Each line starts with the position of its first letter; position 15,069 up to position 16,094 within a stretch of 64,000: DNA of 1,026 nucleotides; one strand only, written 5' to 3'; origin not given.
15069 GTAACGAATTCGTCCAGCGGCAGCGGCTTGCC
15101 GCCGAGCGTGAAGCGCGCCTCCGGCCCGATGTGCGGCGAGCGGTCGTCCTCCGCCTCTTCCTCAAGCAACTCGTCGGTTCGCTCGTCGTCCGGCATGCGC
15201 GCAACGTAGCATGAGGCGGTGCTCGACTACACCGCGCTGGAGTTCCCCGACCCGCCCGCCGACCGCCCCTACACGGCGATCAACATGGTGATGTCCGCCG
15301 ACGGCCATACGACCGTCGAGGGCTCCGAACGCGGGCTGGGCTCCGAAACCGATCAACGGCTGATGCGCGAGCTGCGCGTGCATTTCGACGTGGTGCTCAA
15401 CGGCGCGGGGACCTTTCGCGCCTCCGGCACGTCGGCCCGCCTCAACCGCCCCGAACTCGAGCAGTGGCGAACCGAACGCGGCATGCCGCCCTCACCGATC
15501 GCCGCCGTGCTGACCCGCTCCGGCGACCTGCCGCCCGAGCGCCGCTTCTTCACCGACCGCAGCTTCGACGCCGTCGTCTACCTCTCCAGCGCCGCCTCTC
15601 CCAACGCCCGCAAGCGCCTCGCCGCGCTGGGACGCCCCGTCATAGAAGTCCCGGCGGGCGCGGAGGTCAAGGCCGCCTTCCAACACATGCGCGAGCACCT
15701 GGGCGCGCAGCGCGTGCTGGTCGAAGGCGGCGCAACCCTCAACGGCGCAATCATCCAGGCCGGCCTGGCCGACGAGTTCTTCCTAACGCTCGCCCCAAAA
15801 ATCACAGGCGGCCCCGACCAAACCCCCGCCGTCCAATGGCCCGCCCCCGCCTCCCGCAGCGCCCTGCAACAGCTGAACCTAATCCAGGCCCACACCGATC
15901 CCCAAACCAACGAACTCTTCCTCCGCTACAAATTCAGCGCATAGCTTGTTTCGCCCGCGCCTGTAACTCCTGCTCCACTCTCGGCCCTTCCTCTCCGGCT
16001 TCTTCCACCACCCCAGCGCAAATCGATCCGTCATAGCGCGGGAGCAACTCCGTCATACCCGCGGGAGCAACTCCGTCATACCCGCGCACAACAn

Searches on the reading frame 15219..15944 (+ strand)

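Call 41: search_protein_families(library=pfam, proteins=[window:15219-15944:+], max_evalue=0.001)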
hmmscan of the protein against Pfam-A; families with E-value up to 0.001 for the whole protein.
window:15219-15944:+ (241 aa): 1 family
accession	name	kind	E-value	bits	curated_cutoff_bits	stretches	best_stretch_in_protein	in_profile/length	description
PF01872.23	RibD_C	-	2.5e-29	103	24.1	1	17-212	1-180/197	RibD C-terminal domain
